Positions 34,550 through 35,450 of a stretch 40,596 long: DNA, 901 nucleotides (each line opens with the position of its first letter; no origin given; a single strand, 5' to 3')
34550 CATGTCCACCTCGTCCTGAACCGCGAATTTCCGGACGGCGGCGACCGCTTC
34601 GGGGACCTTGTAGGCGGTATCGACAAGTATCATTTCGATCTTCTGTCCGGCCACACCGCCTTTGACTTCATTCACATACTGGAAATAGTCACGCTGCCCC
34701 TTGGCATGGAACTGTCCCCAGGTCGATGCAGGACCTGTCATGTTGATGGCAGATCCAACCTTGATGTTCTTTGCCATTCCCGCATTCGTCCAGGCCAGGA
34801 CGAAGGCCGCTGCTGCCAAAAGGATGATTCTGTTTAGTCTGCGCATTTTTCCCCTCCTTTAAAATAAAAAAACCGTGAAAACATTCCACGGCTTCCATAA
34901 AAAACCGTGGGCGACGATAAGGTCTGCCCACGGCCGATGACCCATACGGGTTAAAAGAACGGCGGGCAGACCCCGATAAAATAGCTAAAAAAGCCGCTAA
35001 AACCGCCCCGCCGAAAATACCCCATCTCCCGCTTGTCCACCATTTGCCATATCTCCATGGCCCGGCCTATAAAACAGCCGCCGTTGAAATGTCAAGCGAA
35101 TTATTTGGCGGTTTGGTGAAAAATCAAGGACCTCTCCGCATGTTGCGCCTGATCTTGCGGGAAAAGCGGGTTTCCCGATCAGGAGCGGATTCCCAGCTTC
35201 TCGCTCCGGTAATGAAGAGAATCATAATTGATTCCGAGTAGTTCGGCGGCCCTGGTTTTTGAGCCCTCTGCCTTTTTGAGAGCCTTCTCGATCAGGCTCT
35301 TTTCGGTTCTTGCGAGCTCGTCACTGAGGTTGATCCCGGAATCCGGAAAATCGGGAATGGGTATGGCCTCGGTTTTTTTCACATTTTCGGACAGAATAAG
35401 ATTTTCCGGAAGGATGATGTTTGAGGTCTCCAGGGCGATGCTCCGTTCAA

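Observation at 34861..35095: Candidate Phe-sensing leader-peptide attenuator in front of a HAAT ABC transporter / acyl-CoA ligase operon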

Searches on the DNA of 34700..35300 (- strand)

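Call 4: search_rna_families(source=window, start=34700, end=35300, threshold=evalue, max_evalue=10)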
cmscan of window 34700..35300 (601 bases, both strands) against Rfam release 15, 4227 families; matches with E-value up to 10: 7.
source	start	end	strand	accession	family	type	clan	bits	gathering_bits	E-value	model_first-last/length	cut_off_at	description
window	35128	35175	+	RF03337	mir-6505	Gene; miRNA;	-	16.8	96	1.5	11-55/68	no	mir-6505 microRNA precursor family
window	35099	35132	-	RF01080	UPD-PKib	Cis-reg;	-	16.3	39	3.9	1-32/32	no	Pseudoknot of upstream pseudoknot domain (UPD) of the 3'UTR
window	34843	34909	-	RF02031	tpke11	Gene; sRNA;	-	16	43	1.3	1-77/77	no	tpke11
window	34817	34900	+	RF00426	SCARNA15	Gene; snRNA; snoRNA; scaRNA;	CL00019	14.3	65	6.1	1-128/128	no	Small Cajal body specific RNA 15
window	34965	35021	+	RF00521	SAM_alpha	Cis-reg; riboswitch;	-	12.5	36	4.2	1-79/79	no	Alpha-proteobacteria SAM riboswitch aptamer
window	34863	34940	-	RF02837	anti-hemB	Gene; sRNA;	-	11.3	49.5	9.1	1-81/81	no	Burkholderia RNA 7 (anti-hemB)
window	35023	35054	+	RF01973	H19_2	Gene; lncRNA;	-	10.6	50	5.3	1-69/69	no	H19 conserved region 2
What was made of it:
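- On Rfam Phe_leader and other curated leader, riboswitch or T-box families: At E <= 10 in 34700-35300 there were only chance-level hits to unrelated families (call 4).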

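Call 53: build_rna_model(alignment_id=A2, structure=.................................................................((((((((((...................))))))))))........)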
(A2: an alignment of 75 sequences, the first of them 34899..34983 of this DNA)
Model R1 built from alignment A2 (75 sequences, 112 columns); structure: as given.
model positions 92; base pairs 10; branch points 0; effective number of sequences 3.78; information 0.621 bits per position. Calibrated on 0.2 Mb of random sequence (short: E-values are rough).
structure used (alignment columns):
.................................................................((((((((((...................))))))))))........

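Call 55: search_with_rna_model(model_id=R1, sources=[window, L081, L082, L083, L084, L085, L086, L087, L088, L089, L090, L091, L092, L093, L094, L095, L096, L097, L098, L099, L100, L101, L102, L103, L104, L105, L106, L107, L108, L109, L110, L111, L112, L113, L114, L115, L116, L117, L118, L119, L120, L121, L122, L123, L124, L125, L126, L127, L128, L129, L130, L131, L132, L133, L134, L135, L136, L137, L138, L139, L140, L141, L142, L143, L144, L145, L146, L147, L148, L149, L150, L151, L152, L153, L154, L155, L156, L157, L158, L159, L160, L161, L162, L163, L164, L165, L166, L167, L168, L169, L170, L171, L172, L173, L174, L175, L176, L177, L178, L179], max_evalue=1)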
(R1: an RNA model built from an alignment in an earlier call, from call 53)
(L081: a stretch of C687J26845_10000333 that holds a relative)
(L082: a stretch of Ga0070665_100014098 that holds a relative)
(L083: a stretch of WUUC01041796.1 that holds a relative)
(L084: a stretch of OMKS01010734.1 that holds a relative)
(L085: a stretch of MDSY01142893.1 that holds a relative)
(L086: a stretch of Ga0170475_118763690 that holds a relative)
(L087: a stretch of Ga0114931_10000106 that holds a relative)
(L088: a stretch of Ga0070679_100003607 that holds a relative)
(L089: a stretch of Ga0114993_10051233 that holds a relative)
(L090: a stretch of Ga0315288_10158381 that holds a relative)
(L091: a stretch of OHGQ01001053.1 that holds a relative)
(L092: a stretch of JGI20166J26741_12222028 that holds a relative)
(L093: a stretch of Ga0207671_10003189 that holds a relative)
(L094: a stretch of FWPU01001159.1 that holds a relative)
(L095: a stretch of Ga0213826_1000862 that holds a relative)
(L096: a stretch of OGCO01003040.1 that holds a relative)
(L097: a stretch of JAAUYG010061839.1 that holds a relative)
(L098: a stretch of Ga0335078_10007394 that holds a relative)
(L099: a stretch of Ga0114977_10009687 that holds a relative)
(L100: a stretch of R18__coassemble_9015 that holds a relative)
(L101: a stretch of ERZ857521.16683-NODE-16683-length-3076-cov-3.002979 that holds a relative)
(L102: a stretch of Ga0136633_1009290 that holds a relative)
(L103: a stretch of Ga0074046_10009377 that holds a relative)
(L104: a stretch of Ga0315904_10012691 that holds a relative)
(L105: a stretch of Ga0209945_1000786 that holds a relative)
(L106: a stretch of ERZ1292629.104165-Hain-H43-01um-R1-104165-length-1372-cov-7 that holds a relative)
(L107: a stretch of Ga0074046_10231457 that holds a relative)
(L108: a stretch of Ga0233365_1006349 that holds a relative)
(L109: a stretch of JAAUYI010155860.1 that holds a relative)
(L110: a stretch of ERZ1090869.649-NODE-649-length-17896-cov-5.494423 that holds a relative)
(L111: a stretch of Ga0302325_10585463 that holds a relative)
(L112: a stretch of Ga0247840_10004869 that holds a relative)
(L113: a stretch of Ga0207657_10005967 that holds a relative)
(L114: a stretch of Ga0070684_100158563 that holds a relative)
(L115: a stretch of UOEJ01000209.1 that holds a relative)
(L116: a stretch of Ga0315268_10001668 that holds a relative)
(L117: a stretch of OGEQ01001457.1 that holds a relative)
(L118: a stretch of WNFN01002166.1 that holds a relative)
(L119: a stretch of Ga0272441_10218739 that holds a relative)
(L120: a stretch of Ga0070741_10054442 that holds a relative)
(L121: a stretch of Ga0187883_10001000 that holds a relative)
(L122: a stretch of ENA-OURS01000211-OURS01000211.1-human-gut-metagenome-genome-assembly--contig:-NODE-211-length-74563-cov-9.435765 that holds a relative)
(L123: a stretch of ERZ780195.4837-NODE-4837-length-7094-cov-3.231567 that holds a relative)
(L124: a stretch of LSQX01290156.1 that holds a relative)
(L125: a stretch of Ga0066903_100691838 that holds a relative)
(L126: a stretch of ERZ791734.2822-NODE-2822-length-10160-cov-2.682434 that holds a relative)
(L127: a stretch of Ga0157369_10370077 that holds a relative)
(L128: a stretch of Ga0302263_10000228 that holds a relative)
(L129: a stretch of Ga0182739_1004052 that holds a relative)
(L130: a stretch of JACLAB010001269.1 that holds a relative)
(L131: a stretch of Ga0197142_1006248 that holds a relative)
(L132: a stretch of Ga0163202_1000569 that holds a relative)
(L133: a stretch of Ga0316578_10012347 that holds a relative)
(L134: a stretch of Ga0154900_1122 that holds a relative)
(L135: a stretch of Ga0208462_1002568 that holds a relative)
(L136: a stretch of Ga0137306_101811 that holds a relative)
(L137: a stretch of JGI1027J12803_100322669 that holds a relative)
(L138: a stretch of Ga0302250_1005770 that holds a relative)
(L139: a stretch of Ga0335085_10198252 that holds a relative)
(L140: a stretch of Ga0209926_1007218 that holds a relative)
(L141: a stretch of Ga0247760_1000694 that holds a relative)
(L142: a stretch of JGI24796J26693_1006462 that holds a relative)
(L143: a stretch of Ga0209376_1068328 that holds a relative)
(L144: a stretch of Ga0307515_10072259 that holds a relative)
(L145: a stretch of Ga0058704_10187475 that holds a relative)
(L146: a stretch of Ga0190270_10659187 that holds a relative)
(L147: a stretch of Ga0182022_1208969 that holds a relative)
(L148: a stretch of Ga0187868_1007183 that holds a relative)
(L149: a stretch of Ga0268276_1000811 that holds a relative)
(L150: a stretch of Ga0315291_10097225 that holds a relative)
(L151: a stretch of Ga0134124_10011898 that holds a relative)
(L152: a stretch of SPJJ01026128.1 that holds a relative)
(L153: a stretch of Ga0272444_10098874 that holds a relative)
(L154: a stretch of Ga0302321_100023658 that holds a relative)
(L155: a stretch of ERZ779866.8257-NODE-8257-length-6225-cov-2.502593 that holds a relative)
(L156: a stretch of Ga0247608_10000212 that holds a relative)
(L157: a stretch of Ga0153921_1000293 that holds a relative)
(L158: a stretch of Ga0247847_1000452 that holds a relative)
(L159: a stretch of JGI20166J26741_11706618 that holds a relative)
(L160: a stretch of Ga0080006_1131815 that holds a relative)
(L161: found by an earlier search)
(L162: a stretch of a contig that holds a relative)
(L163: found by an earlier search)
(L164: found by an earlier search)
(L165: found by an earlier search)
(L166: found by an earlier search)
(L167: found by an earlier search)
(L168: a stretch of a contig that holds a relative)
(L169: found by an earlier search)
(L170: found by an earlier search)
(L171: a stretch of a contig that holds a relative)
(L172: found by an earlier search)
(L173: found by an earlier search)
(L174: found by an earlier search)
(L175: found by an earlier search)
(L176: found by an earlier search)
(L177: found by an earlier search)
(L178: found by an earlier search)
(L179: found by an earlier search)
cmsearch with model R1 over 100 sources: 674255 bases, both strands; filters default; matches with E-value up to 1: 15.
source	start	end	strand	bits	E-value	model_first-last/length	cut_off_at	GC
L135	5014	5103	-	89.2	1.7e-14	1-92/92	no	0.46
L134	10318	10408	-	83.7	1.9e-13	1-92/92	no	0.45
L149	6811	6893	+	69.6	9.7e-11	1-92/92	no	0.52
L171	624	717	+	69.5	1e-10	1-92/92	no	0.5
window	34896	34983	-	68.3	1.7e-10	1-92/92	no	0.53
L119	1246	1340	+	54.6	7.8e-08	1-92/92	no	0.48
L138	4444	4528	-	45.9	3.6e-06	1-92/92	no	0.6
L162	4038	4131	+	34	0.0007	1-92/92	no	0.48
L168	3279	3369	-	31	0.0026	1-92/92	no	0.46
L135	4971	5057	+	27.3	0.014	1-92/92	no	0.43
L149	6847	6933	-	25.4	0.032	1-92/92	no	0.46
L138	4448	4484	+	24.8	0.042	53-87/92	no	0.68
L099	4774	4852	-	21.9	0.15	1-92/92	no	0.63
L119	1296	1341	-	20.5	0.28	45-92/92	no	0.48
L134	10279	10363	+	20.1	0.33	1-92/92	no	0.36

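Call 56: search_with_rna_model(model_id=R1, sources=[L180, L181, L182, L183, L184, L185, L186, L187, L188, L189, L190, L191, L192, L193, L194, L195, L196, L197, L198, L199, L200, L001, L002, L003, L004, L005, L006, L007, L008, L009, L010, L011, L012, L013, L014, L015, L016, L017, L018, L019, L020, L021, L022, L023, L024, L025, L026, L027, L028, L029, L030, L031, L032, L033, L034, L035, L036, L037, L038, L039, L040, L041, L042, L043, L044, L045, L046, L047, L048, L049, L050, L051, L052, L053, L054, L055, L056, L057, L058, L059, L060, L061, L062, L063, L064, L065, L066, L067, L068, L069, L070, L071, L072, L073, L074, L075, L076, L077, L078, L079], max_evalue=1)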
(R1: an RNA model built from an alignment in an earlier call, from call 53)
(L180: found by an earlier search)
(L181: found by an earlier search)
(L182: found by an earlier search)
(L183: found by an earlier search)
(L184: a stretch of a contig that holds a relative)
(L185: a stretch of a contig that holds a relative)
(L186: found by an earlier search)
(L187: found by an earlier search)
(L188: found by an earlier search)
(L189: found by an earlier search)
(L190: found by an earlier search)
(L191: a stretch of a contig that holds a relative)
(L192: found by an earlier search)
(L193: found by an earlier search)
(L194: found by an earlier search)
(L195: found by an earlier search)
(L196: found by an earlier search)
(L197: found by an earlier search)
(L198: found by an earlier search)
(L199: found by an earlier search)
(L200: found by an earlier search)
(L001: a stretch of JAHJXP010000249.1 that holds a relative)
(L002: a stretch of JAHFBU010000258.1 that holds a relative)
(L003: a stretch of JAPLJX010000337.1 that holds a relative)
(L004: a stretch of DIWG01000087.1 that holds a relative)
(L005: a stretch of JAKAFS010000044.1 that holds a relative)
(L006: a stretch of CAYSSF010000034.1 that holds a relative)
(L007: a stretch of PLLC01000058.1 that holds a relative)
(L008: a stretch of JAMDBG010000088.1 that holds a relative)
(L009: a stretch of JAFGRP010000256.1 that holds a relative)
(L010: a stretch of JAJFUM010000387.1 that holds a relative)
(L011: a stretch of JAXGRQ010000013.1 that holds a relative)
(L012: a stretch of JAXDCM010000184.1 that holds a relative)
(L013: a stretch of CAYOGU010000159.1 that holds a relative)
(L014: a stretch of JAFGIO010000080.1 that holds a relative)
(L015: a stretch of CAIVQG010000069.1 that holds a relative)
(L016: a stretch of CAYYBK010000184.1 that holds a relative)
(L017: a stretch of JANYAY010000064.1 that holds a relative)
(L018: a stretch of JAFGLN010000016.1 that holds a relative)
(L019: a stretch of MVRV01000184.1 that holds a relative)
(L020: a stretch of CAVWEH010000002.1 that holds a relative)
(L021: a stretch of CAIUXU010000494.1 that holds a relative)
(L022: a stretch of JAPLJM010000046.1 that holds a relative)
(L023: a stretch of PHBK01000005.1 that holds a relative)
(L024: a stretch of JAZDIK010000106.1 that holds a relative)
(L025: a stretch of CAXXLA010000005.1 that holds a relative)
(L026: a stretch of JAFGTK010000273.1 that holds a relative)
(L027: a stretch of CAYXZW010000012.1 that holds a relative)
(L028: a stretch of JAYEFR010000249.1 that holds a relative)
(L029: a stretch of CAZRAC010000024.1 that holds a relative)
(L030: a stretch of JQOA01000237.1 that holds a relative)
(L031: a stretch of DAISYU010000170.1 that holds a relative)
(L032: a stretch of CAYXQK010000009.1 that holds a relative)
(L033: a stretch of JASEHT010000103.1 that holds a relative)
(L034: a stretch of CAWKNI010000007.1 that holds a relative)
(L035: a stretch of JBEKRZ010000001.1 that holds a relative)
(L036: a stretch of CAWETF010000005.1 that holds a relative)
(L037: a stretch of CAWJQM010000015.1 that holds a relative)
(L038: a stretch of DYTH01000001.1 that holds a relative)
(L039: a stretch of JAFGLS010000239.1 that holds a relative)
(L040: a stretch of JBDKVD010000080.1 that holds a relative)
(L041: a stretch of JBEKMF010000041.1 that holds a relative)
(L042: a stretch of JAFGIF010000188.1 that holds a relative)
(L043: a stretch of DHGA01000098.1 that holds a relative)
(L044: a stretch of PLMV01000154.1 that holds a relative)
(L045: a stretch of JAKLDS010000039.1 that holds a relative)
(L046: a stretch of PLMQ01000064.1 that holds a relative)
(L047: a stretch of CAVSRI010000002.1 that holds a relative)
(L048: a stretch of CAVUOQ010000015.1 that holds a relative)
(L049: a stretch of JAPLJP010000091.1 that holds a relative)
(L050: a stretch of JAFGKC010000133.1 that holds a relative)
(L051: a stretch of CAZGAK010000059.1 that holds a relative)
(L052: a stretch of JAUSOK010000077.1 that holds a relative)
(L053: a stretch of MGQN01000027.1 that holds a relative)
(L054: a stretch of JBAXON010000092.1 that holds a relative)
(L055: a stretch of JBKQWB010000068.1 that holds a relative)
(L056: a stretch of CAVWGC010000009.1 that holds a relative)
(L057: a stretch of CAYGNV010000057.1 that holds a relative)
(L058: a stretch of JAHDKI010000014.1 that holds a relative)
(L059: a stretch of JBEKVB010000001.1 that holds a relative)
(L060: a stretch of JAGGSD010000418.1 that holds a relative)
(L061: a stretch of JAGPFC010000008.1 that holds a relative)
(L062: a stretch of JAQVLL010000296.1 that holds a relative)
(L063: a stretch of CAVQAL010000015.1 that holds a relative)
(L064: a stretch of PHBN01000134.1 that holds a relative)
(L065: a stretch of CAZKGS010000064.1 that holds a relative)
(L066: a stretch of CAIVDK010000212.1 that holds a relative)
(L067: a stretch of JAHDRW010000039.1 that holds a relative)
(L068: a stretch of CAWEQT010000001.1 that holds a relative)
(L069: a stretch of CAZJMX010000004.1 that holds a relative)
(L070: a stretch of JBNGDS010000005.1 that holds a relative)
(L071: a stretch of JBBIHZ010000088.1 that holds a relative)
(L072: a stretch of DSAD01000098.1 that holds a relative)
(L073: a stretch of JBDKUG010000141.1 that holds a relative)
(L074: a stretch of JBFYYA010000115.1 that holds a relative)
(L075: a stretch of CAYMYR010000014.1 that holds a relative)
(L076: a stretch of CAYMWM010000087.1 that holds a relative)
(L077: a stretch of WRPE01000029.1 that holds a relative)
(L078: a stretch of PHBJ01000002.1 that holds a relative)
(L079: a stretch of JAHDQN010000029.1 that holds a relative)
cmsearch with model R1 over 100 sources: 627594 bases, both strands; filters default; matches with E-value up to 1: 137.
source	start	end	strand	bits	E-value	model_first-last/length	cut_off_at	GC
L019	2874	2964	+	97.2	4.5e-16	1-92/92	no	0.46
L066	2869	2959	+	95.9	8.2e-16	1-92/92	no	0.4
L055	2844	2933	+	95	1.2e-15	1-92/92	no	0.4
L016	19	109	+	93.7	2.1e-15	1-92/92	no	0.42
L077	2869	2959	+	93.4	2.4e-15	1-92/92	no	0.42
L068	2838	2928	+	93.2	2.7e-15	1-92/92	no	0.42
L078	2858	2948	+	92.8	3.2e-15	1-92/92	no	0.43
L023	2859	2950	+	92.8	3.2e-15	1-92/92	no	0.47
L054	2864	2954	+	92.5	3.6e-15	1-92/92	no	0.41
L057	2865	2955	+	92.4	3.9e-15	1-92/92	no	0.42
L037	2801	2892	+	91.5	5.8e-15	1-92/92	no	0.5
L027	2859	2949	+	90.6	8.5e-15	1-92/92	no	0.48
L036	2836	2925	+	90.4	9.2e-15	1-92/92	no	0.39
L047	2853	2944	+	89.6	1.3e-14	1-92/92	no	0.41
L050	1236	1326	+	89.4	1.4e-14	1-92/92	no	0.43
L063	2849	2938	+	88.9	1.8e-14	1-92/92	no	0.39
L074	186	276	+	88.8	1.9e-14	1-92/92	no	0.44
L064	2863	2953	+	88.8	1.9e-14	1-92/92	no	0.44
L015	2860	2949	+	88.4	2.3e-14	1-92/92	no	0.5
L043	2869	2959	+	87.9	2.8e-14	1-92/92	no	0.43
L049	2833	2920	+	87.9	2.8e-14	1-92/92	no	0.39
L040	1828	1917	+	87.9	2.8e-14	1-92/92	no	0.46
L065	2853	2941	+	87.5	3.3e-14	1-92/92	no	0.47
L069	2864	2954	+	87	4.1e-14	1-92/92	no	0.42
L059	2851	2941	+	86.5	5.2e-14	1-92/92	no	0.42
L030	2854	2940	+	86.4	5.5e-14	1-92/92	no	0.37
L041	2854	2945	+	86.3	5.6e-14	1-92/92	no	0.41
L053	2834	2926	+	86.3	5.7e-14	1-92/92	no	0.45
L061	2862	2949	+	86.3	5.8e-14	1-92/92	no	0.39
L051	2791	2879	+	86.1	6.1e-14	1-92/92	no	0.48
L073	2863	2953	+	85.9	6.8e-14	1-92/92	no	0.45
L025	2873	2962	+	85.8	7e-14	1-92/92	no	0.47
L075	2865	2955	+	85.5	8e-14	1-92/92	no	0.46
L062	1610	1700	+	84.9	1.1e-13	1-92/92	no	0.46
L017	2809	2899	+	84.2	1.5e-13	1-92/92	no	0.46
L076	2857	2944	+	83.5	2e-13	1-92/92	no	0.39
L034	2855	2943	+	83.3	2.2e-13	1-92/92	no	0.39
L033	2129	2219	+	82.9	2.6e-13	1-92/92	no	0.4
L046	2865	2954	+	82.6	2.9e-13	1-92/92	no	0.43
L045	2840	2928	+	82.6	3e-13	1-92/92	no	0.45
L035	2837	2926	+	81.4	5.1e-13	1-92/92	no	0.41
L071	1865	1955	+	80.9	6.1e-13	1-92/92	no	0.42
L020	2852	2943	+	80.6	7.2e-13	1-92/92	no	0.47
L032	348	436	+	80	9.4e-13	1-92/92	no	0.52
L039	2844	2929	+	79.3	1.3e-12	1-92/92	no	0.38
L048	2855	2943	+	78.1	2.1e-12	1-92/92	no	0.51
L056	2772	2860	+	76.4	4.6e-12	1-92/92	no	0.53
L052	2765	2854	+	76.2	5.1e-12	1-92/92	no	0.56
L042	2837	2932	+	74.4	1.1e-11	1-92/92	no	0.42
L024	2854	2941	+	73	2e-11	1-92/92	no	0.55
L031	1422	1518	+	72.9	2.1e-11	1-92/92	no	0.41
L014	284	377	+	72.5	2.5e-11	1-92/92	no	0.54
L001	2859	2947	+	70.6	5.9e-11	1-92/92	no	0.56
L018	1579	1673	+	70.1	7.6e-11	1-92/92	no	0.47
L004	2854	2940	+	69.1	1.2e-10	1-92/92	no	0.56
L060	2403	2490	+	68.6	1.4e-10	1-92/92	no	0.48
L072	2839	2936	+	68.6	1.4e-10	1-92/92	no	0.42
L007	2854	2943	+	68.5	1.5e-10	1-92/92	no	0.54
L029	2790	2877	+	67.5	2.3e-10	1-92/92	no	0.56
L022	1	80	+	67.3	2.5e-10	10-92/92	5'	0.52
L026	209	306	+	66.4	3.9e-10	1-92/92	no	0.44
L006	2863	2952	+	65.7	5.3e-10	1-92/92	no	0.56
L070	2826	2916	+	64.9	7.3e-10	1-92/92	no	0.46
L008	2806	2894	+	64.5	8.8e-10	1-92/92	no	0.56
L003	2796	2885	+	64.3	9.8e-10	1-92/92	no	0.54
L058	2868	2956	+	63.5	1.4e-09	1-92/92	no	0.54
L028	2842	2930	+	62.6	2e-09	1-92/92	no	0.48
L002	778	868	+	62.5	2.2e-09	1-92/92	no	0.53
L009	2862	2948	+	61.3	3.7e-09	1-92/92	no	0.55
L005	2860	2942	+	60.6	4.9e-09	1-92/92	no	0.55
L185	2796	2884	+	60.5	5.3e-09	1-92/92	no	0.55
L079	2823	2927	+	57.3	2.1e-08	1-92/92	no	0.47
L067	2822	2926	+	57.2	2.2e-08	1-92/92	no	0.48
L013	2850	2933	+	48.8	9.4e-07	1-92/92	no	0.61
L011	2853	2942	+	47.7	1.5e-06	1-92/92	no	0.56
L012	2853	2942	+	47.7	1.5e-06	1-92/92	no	0.56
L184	5302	5397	-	38.9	7.4e-05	1-92/92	no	0.45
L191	1615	1711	+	37.4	0.00015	1-92/92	no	0.55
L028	2885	2965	-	36.2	0.00025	1-92/92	no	0.46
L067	2878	2974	-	35.8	0.00029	1-92/92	no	0.56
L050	1281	1369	-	35.5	0.00034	1-92/92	no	0.37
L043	2914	3002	-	35.4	0.00036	1-92/92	no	0.37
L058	2911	3005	-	35.1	0.00039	1-92/92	no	0.46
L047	2902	2982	-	33.8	0.00072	1-92/92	no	0.33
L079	2879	2925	-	33.5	0.0008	48-92/92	no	0.57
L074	231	319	-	33.5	0.00081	1-92/92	no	0.38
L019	2921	3008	-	33.1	0.00096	1-92/92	no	0.34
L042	2882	2930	-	32.2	0.0014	48-92/92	no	0.47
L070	2868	2964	-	31.3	0.0021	1-92/92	no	0.46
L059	2900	2934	-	31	0.0025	53-88/92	no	0.46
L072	2885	2970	-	30.7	0.0028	1-92/92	no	0.41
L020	2898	2976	-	30.4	0.0033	1-92/92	no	0.39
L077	2916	3006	-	29.9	0.0041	1-92/92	no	0.37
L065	2902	2977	-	29.7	0.0044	1-92/92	no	0.49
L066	2916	3006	-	29.5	0.0049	1-92/92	no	0.38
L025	2920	3010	-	29.4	0.005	1-92/92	no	0.38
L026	255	340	-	28.6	0.0072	1-92/92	no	0.44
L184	5261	5344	+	27.7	0.011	1-92/92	no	0.5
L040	1874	1957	-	27.1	0.014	1-92/92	no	0.36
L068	2886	2958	-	27.1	0.014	1-92/92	no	0.34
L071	1913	1995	-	26.8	0.016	1-92/92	no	0.39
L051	2840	2872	-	26.5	0.018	53-85/92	no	0.7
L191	63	153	+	26.1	0.022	1-92/92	no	0.52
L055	2891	2967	-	26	0.022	1-92/92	no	0.35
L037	2848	2929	-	25.8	0.024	1-92/92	no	0.38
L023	2906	2986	-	25.6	0.027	1-92/92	no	0.33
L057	2912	2953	-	24.7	0.039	48-92/92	no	0.4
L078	2906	2978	-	24.7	0.04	1-92/92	no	0.37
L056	2814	2901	-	24.5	0.044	1-92/92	no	0.45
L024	2895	2982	-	24.1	0.052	1-92/92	no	0.49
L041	2900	2980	-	24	0.055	1-92/92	no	0.37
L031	1467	1552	-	24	0.056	1-92/92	no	0.45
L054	2911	2993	-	23.9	0.057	1-92/92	no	0.33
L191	162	246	-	23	0.086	1-92/92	no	0.39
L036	2883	2958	-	22.7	0.095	1-92/92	no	0.39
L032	398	428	-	22.6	0.1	54-84/92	no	0.68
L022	43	71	-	22.1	0.13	55-83/92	no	0.62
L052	2815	2846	-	21.9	0.14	54-84/92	no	0.69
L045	2886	2960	-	21.9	0.14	1-92/92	no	0.33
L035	2884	2956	-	21.6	0.16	1-92/92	no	0.36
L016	66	157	-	21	0.21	1-92/92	no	0.37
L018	1634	1666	-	21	0.21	53-85/92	no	0.64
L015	2906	2980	-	20.8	0.23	1-92/92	no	0.41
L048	2906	2934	-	19.9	0.33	55-83/92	no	0.66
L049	2880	2954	-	19.9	0.34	1-92/92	no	0.35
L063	2900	2931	-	19.8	0.35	53-85/92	no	0.47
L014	338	369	-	19.6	0.39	54-84/92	no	0.69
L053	2881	2924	-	19.5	0.41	48-92/92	no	0.41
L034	2902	2981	-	19.4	0.42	1-92/92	no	0.38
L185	2847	2878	-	19.3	0.43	54-84/92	no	0.69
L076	2905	2974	-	19.2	0.46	1-92/92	no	0.36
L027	2911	2942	-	18.6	0.6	53-85/92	no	0.59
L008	2857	2886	-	18.6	0.6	54-84/92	no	0.73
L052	2858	2924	-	18.4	0.66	1-92/92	no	0.37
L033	2176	2250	-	18.1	0.74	1-92/92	no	0.36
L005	2906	2939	-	17.8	0.87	53-86/92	no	0.68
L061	2909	2984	-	17.7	0.9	1-92/92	no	0.32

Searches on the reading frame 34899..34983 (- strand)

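Call 58: search_protein_families(library=pfam, max_evalue=0.00001, proteins=[L191:242-1372:+, L191:1760-2779:+, L191:2985-3794:+, L191:3754-4572:+])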
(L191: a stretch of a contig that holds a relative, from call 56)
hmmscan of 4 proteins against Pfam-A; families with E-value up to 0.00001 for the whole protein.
L191:242-1372:+ (376 aa): 2 families
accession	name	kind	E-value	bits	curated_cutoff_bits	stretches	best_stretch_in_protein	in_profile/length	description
PF00591.27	Glycos_transf_3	-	2e-77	260.7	27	1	101-339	14-252/253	Glycosyl transferase family, a/b domain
PF02885.22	Glycos_trans_3N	-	1.7e-18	66.5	26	1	6-67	2-63/63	Glycosyl transferase family, helical bundle domain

L191:1760-2779:+ (339 aa): 3 families
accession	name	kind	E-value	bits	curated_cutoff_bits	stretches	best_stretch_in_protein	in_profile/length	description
PF00793.26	DAHP_synth_1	-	1.4e-82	277.1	25.5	1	89-330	9-266/270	DAHP synthetase I family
PF18152.6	DAHP_snth_FXD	-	5e-15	55.5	27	1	2-68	1-66/67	DAHP synthase ferredoxin-like domain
PF03102.20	NeuB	-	2.9e-11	43.7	22.1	1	144-337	53-238/241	NeuB family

L191:2985-3794:+ (269 aa): 1 family
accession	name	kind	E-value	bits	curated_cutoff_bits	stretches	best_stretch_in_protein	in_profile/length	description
PF02153.23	PDH_N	-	2.7e-21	76.1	26.5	1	31-146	18-145/154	Prephenate dehydrogenase, nucleotide-binding domain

L191:3754-4572:+ (272 aa): 2 families
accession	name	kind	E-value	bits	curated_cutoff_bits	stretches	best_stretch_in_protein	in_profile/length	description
PF00800.23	PDT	-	3e-63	213.3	25.2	1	3-179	1-179/181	Prephenate dehydratase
PF01842.31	ACT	-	3.7e-06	27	27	1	207-254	19-65/66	ACT domain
